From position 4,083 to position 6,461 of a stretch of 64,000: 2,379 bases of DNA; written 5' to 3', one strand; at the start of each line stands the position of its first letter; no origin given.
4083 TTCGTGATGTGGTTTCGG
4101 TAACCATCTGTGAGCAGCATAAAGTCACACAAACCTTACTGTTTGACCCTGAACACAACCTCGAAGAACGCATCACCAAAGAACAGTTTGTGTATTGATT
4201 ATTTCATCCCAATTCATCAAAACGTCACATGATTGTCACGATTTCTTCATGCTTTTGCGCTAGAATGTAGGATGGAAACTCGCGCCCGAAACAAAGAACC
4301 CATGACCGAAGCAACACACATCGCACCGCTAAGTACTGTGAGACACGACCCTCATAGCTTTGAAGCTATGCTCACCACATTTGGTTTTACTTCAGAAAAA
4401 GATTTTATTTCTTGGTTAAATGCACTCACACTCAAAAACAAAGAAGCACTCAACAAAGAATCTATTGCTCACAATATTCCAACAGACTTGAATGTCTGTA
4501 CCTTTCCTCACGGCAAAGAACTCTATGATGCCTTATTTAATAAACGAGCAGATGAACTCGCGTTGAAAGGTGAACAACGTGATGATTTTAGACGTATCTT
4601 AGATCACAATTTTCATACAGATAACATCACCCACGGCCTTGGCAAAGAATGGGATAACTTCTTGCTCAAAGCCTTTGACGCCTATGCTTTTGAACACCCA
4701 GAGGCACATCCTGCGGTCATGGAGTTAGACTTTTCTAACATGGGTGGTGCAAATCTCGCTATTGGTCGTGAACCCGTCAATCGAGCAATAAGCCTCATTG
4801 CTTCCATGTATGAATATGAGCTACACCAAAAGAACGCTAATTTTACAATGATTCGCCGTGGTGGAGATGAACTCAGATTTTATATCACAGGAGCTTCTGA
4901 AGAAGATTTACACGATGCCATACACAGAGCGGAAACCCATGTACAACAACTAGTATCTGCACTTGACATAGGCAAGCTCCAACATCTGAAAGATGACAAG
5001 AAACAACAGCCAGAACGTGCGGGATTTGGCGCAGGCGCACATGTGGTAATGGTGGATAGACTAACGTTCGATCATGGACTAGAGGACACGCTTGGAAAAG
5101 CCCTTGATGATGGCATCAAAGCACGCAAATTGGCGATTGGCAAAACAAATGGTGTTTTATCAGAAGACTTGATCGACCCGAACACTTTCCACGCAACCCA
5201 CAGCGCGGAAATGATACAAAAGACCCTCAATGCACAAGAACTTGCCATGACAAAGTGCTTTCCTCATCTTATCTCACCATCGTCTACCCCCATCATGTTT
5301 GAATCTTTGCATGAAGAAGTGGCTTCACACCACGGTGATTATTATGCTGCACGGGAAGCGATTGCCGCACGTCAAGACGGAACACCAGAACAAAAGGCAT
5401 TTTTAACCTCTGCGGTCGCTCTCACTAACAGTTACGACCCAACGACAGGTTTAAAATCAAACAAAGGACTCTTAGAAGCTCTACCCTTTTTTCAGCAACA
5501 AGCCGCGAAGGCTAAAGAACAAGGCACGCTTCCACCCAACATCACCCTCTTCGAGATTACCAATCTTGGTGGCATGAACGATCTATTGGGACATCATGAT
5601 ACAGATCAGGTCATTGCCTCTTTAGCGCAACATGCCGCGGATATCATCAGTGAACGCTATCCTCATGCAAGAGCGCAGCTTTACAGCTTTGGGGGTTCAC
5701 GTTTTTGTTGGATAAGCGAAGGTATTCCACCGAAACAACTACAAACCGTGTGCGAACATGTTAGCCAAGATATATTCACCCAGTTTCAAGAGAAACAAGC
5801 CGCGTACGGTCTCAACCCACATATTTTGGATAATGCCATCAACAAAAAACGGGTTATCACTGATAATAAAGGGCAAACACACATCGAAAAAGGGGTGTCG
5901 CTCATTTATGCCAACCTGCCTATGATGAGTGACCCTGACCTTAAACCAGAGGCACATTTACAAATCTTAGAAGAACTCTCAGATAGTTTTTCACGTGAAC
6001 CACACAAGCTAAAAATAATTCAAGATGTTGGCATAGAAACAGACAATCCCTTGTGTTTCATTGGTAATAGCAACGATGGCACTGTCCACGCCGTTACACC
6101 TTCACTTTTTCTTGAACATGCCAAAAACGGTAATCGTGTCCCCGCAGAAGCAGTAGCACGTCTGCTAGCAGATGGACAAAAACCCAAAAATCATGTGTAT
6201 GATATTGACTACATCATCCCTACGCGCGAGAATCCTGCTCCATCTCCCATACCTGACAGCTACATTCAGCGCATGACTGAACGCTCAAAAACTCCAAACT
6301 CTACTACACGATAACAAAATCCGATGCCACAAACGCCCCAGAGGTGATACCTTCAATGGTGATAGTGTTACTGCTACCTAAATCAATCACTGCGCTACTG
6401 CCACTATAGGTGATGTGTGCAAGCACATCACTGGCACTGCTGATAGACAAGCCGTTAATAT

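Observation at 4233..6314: Orphan protein made of two fused GGDEF-like domains with complementary defects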

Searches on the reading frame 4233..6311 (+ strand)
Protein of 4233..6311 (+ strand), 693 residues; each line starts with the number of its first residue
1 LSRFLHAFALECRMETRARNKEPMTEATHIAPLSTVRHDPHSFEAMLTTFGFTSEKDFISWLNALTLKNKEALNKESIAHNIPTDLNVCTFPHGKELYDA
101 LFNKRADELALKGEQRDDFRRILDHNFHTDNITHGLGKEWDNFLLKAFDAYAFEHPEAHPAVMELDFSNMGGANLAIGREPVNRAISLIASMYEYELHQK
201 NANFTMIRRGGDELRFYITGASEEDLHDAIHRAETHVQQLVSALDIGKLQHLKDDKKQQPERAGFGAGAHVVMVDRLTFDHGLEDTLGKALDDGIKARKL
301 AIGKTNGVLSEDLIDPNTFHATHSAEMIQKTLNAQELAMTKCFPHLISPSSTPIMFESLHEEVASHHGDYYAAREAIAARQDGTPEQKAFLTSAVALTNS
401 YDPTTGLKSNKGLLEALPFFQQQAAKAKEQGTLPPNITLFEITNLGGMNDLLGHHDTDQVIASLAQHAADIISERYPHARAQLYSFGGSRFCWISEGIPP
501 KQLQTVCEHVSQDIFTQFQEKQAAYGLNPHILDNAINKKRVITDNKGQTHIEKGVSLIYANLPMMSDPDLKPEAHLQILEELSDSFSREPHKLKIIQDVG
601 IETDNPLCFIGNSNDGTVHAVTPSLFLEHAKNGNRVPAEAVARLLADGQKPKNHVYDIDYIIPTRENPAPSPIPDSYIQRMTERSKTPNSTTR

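Call 3: search_protein_families(library=pfam, proteins=[window:4233-6311:+], max_evalue=10)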
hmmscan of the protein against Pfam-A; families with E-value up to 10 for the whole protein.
window:4233-6311:+ (693 aa): 1 family
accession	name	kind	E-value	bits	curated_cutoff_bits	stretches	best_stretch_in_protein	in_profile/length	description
PF00990.26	GGDEF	-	4.4e-10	40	23.8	2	400-514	2-107/161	Diguanylate cyclase, GGDEF domain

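Call 4: search_protein_families(library=ncbifam, proteins=[window:4233-6311:+], max_evalue=10)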
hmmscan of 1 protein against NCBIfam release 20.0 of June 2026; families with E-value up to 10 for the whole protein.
window:4233-6311:+ (693 aa): 7 families
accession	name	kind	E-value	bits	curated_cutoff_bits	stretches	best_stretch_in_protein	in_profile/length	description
NF053781.1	cdiGMPphdstlr2612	equivalog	3.4e-07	28.3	1600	2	400-514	841-948/1268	Tlr1612 family c-di-GMP phosphodiesterase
NF007380.0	PRK09894.1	equivalog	5.9e-07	29.1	256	1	394-514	124-233/296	diguanylate cyclase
TIGR00254.1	GGDEF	domain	5.4e-06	26.2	37.4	1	401-514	7-111/168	diguanylate cyclase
NF045673.1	c-di-GMPRcptLapD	equivalog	4.3e-05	22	1020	1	429-515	261-346/647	cyclic di-GMP receptor LapD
NF038266.1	diguan_SiaD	equivalog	6.4e-05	22.4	290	1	396-516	91-202/252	biofilm regulation diguanylate cyclase SiaD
NF040885.1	diguan_DgcJ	equivalog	9e-05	21.4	500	2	395-521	337-454/493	diguanylate cyclase DgcJ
NF052458.1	PhdiestGepA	equivalog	0.0012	17.1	1200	1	400-518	426-530/840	phosphodiesterase GepA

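Call 5: search_solved_structures(query=window:4233-6311:+, max_evalue=10, show_alignments=3)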
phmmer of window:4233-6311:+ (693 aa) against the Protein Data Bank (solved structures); distinct sequences matched with E-value up to 10: 5.
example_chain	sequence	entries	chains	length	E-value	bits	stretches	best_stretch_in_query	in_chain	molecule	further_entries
3hva_A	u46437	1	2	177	0.025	16.5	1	398-514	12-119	Protein FimX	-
4j40_A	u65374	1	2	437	0.17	13.8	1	398-514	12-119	FimX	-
6ttr_A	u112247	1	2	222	0.19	13.6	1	405-518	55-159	GGDEF diguanylate cyclase DgcB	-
6tts_A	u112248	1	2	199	0.23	13.4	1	421-519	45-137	GGDEF diguanylate cyclase DgcB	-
6hbz_A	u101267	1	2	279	0.28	13.1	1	400-515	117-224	GGDEF domain protein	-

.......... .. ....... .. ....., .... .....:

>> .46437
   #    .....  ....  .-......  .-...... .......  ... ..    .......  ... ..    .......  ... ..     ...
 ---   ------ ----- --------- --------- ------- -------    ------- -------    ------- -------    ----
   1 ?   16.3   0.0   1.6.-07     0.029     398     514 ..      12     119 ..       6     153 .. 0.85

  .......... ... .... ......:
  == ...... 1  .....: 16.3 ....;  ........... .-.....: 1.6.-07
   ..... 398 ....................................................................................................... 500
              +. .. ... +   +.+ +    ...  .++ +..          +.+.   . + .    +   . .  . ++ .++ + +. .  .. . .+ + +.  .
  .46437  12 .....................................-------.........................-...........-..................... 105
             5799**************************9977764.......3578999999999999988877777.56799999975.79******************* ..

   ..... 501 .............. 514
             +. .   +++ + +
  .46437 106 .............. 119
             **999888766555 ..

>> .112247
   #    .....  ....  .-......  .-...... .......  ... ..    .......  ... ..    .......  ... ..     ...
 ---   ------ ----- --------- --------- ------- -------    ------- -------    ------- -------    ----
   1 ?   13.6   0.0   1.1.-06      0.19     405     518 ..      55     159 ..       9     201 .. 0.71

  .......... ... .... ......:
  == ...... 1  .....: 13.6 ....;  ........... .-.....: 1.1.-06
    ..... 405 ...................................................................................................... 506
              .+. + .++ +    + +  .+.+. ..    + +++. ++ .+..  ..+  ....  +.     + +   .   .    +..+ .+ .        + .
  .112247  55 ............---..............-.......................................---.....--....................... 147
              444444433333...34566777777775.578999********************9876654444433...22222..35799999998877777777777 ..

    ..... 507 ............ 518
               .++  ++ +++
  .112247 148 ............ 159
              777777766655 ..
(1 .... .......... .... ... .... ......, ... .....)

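Call 6: find_homologous_proteins(query=window:4233-6311:+, max_evalue=0.001)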
Query window:4233-6311:+ (693 aa): 7 proteins with E <= 0.001 among 8000 candidates.
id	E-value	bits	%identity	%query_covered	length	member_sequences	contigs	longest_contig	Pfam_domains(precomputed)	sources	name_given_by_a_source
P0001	0.0e+0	1561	100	98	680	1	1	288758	PF00990.27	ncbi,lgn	-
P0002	1.4e-111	393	36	96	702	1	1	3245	-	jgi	jgi:hypothetical protein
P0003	4.1e-88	315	35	86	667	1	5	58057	-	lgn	-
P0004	5.8e-76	275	32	89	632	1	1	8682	PF00990.27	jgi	jgi:GGDEF domain-containing protein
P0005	2.8e-74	269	32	90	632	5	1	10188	PF00990.27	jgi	-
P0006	6.3e-73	265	31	88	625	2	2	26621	PF00990.27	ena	-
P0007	3.2e-67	246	32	88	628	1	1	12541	-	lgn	-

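Call 12: find_encoding_contigs(protein=P0001, flank=6000, max_places=3)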
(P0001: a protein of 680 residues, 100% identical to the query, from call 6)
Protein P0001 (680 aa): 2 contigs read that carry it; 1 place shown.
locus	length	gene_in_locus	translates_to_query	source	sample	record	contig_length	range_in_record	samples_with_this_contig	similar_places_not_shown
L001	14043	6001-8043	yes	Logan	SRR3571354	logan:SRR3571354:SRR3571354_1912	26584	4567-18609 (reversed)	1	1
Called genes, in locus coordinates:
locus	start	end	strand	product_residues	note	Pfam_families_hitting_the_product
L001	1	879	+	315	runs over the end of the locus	PF00698:Acyl_transf_1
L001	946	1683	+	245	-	PF00106:adh_short, PF08659:KR, PF23441:SDR (weak), PF13460:NAD_binding_10 (weak), PF13561:adh_short_C2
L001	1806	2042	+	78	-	PF14573:PP-binding_2 (weak), PF00550:PP-binding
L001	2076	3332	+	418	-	PF00109:ketoacyl-synt, PF00108:Thiolase_N (faint), PF02801:Ketoacyl-synt_C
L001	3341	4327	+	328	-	PF02618:YceG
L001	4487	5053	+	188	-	PF00691:OmpA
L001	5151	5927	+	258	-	PF01513:NAD_kinase, PF20143:NAD_kinase_C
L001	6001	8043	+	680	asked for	PF00990:GGDEF (weak)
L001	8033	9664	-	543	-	PF00413:Peptidase_M10 (weak), PF00353:HemolysinCabind (weak)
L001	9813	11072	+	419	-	PF12000:Glyco_trans_4_3, PF00534:Glycos_transf_1, PF13692:Glyco_trans_1_4, PF13524:Glyco_trans_1_2 (weak)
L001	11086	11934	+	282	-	-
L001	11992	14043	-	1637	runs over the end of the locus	PF21075:GDH_ACT1, PF21073:GDH_HM1, PF21076:GDH_ACT2, PF21079:GDH_HM2 (weak), PF21077:GDH_ACT3, PF21078:GDH_HM3, PF05088:Bac_GDH_CD, PF21074:GDH_C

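Call 13: find_encoding_contigs(protein=P0003, flank=8000, max_places=4)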
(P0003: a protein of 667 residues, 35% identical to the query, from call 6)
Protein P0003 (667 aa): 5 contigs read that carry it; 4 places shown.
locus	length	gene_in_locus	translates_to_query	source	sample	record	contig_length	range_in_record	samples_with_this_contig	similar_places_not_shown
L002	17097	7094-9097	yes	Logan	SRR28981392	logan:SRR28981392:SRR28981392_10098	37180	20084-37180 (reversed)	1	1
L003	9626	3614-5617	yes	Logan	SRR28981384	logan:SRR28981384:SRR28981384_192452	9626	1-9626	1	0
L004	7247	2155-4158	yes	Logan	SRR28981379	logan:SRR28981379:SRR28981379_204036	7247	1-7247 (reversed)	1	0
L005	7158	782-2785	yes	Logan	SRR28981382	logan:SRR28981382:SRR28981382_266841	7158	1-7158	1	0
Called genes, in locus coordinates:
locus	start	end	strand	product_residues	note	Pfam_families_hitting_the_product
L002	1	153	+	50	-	?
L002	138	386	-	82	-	PF01084:Ribosomal_S18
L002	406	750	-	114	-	PF01250:Ribosomal_S6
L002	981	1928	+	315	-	PF00698:Acyl_transf_1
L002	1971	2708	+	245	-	PF00106:adh_short, PF08659:KR, PF23441:SDR, PF01370:Epimerase (faint), PF13460:NAD_binding_10 (weak), PF13561:adh_short_C2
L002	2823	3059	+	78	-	PF14573:PP-binding_2 (weak), PF00550:PP-binding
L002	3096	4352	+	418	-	PF00109:ketoacyl-synt, PF00108:Thiolase_N (faint), PF02801:Ketoacyl-synt_C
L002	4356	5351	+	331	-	PF02618:YceG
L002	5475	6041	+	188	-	PF00691:OmpA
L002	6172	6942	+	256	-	PF01513:NAD_kinase, PF20143:NAD_kinase_C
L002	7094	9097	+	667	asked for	-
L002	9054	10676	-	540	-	PF00413:Peptidase_M10 (weak), PF08548:Peptidase_M10_C (faint), PF00353:HemolysinCabind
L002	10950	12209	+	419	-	PF12000:Glyco_trans_4_3, PF00534:Glycos_transf_1, PF13692:Glyco_trans_1_4, PF13524:Glyco_trans_1_2 (weak)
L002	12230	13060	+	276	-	-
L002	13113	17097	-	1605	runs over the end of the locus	PF21075:GDH_ACT1, PF21073:GDH_HM1, PF21076:GDH_ACT2, PF21079:GDH_HM2 (weak), PF21077:GDH_ACT3, PF21078:GDH_HM3, PF05088:Bac_GDH_CD, PF21074:GDH_C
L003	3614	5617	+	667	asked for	-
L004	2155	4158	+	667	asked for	-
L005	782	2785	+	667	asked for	-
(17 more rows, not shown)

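Call 14: find_encoding_contigs(protein=P0006, flank=8000, max_places=2)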
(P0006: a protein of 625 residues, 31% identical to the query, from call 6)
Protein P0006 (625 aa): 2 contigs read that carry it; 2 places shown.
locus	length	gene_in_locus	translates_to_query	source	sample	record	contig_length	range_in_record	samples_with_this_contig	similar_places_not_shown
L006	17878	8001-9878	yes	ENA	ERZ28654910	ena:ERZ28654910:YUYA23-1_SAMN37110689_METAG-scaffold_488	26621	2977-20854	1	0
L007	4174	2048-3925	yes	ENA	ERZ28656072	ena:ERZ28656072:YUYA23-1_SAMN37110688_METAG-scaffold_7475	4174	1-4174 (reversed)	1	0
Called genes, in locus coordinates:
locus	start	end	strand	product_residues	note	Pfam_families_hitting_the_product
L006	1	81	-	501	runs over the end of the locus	PF00772:DnaB, PF13481:AAA_25, PF03796:DnaB_C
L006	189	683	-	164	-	PF01281:Ribosomal_L9_N, PF03948:Ribosomal_L9_C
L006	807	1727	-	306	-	-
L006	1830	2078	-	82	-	PF01084:Ribosomal_S18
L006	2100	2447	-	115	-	PF01250:Ribosomal_S6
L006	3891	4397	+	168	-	PF00106:adh_short, PF08659:KR, PF13561:adh_short_C2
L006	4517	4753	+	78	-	PF14573:PP-binding_2 (weak), PF00550:PP-binding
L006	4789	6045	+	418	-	PF00109:ketoacyl-synt, PF02801:Ketoacyl-synt_C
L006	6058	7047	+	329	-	PF02618:YceG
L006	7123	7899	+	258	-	PF01513:NAD_kinase, PF20143:NAD_kinase_C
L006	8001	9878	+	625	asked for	PF00990:GGDEF (faint)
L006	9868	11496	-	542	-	PF00413:Peptidase_M10 (weak), PF08548:Peptidase_M10_C (weak), PF00353:HemolysinCabind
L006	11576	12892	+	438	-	PF12000:Glyco_trans_4_3, PF00534:Glycos_transf_1, PF13692:Glyco_trans_1_4, PF13524:Glyco_trans_1_2 (weak)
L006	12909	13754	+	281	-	PF08241:Methyltransf_11 (weak)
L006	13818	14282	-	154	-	PF26002:Beta-barrel_AprE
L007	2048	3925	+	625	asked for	PF00990:GGDEF (faint)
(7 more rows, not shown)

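Call 15: find_encoding_contigs(protein=P0007, flank=8000, max_places=2)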
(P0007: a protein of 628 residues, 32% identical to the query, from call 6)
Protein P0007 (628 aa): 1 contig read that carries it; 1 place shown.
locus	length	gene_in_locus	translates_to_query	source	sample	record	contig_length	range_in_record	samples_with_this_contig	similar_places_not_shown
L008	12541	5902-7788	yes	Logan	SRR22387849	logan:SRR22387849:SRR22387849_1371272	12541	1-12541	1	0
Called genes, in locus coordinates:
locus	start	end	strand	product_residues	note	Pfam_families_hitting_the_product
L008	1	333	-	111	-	?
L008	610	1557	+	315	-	PF00698:Acyl_transf_1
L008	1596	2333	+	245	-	PF00106:adh_short, PF03807:F420_oxidored (faint), PF08659:KR, PF23441:SDR (weak), PF01370:Epimerase, PF13460:NAD_binding_10 (weak), PF13561:adh_short_C2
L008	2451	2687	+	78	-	PF14573:PP-binding_2 (weak), PF00550:PP-binding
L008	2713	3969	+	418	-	PF00109:ketoacyl-synt, PF02801:Ketoacyl-synt_C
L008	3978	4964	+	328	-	PF02618:YceG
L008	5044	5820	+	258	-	PF01513:NAD_kinase, PF20143:NAD_kinase_C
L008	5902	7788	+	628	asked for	-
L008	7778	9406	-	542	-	PF00413:Peptidase_M10, PF13583:Reprolysin_4 (weak), PF00353:HemolysinCabind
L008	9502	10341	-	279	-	PF13489:Methyltransf_23 (faint), PF08241:Methyltransf_11 (weak)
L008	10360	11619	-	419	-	PF12000:Glyco_trans_4_3, PF00534:Glycos_transf_1, PF13692:Glyco_trans_1_4, PF13524:Glyco_trans_1_2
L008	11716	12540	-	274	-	?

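Call 16: find_encoding_contigs(protein=P0005, flank=8000, max_places=2)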
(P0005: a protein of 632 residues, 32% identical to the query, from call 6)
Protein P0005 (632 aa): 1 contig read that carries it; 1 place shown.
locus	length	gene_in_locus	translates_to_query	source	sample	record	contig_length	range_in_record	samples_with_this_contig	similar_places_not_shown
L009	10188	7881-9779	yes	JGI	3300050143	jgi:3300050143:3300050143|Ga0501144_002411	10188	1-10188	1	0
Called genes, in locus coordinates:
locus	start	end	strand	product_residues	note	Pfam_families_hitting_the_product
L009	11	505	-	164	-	PF01281:Ribosomal_L9_N, PF03948:Ribosomal_L9_C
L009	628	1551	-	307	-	PF09991:DUF2232 (weak)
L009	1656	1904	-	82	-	PF01084:Ribosomal_S18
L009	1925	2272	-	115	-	PF01250:Ribosomal_S6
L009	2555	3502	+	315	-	PF00698:Acyl_transf_1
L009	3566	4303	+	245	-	PF00106:adh_short, PF08659:KR, PF23441:SDR (weak), PF01370:Epimerase (weak), PF13561:adh_short_C2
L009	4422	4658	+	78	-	PF00550:PP-binding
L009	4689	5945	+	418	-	PF00109:ketoacyl-synt, PF02801:Ketoacyl-synt_C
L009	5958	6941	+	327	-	PF02618:YceG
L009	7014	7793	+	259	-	PF01513:NAD_kinase (weak), PF20143:NAD_kinase_C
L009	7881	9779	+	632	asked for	PF00990:GGDEF (faint)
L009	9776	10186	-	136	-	?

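Call 17: find_related_loci(query=A1, collection=genome_contigs, flank=10000)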
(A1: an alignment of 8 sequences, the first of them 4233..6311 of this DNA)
Query A1 (693 aa) in genome_contigs; peptide patterns used: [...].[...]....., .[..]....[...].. (x = any residue, [..] = any of these).
155 stretches matched a pattern; 4 encode a relative of the query (tblastn E <= 1e-3); 4 distinct loci.
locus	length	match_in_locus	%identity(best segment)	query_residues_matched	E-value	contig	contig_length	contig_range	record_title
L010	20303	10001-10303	29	198-304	2e-6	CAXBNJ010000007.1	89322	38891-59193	MAG TPA_asm: uncultured Micavibrio sp. isolate ERR2762169_binner12_Refined_72 genome assembly, contig: ERZ3421842.157, w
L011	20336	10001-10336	31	198-315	2e-5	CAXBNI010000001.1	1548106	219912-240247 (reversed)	MAG TPA_asm: uncultured Micavibrio sp. isolate ERR2762110_binner123_Refined_65 genome assembly, contig: ERZ3422254.1, wh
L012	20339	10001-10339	29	188-305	3e-5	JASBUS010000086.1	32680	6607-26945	MAG: Alphaproteobacteria bacterium isolate BWSM_8 k141_204884, whole genome shotgun sequence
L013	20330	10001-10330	29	191-305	4e-5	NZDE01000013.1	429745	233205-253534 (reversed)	MAG: Alphaproteobacteria bacterium isolate ARS11 MHASMcontig_310932, whole genome shotgun sequence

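Call 24: predict_structure(alignment_id=A1)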
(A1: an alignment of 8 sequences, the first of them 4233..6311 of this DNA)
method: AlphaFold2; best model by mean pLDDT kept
length: 693 residues; sequences in the alignment: 8
mean_pLDDT: 76.1   pTM: 0.69
mean pLDDT of the five models: 76.1, 75.8, 72.4, 71.1, 70.3
residues with pLDDT >= 90: 120; 70-90: 417; 50-70: 70; < 50: 86
segments of 3 or more residues with pLDDT < 50: 1-36, 346-349, 650-693
pLDDT, mean of each block of 10 residues (from residue 1): 25 25 25 44 88 90 88 81 65 86 93 87 76 79 85 75 90 81 89 91 86 87 92 92 89 68 89 73 77 88 84 85 83 83 52 75 86 88 88 86 83 89 91 92 82 75 86 83 87 89 89 79 61 70 75 85 88 89 83 67 72 83 82 69 64 32 30 41 35 25
secondary structure, 60 per line:
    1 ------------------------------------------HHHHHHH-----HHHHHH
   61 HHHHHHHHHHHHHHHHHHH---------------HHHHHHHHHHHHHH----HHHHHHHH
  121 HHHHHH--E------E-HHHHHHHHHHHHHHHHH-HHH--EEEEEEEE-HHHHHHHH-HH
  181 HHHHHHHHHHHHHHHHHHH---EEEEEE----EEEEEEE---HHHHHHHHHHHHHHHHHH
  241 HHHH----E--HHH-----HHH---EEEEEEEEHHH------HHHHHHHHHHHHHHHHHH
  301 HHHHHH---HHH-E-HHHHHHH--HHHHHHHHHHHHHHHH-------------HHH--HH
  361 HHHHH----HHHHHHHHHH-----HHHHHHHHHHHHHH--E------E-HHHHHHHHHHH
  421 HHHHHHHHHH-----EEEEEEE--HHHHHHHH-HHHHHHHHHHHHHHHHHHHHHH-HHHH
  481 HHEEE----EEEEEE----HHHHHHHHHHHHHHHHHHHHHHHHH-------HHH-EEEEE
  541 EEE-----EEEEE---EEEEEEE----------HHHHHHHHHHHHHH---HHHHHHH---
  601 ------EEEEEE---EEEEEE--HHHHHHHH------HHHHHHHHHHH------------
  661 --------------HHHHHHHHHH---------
elements in order (helices of 4 or more, strands of 3 or more residues): H43-49 H55-79 H95-108 H113-126 H138-154 E161-168 H170-177 H179-199 E203-208 E213-219 H223-244 E266-273 H283-306 H316-322 H325-340 H359-365 H370-379 H385-398 H410-430 E436-442 H445-452 H454-475 H477-482 E483-485 E490-495 H500-524 E536-543 E549-553 E557-563 H574-587 H591-597 E607-612 E616-621 H624-631 H638-648 H675-684
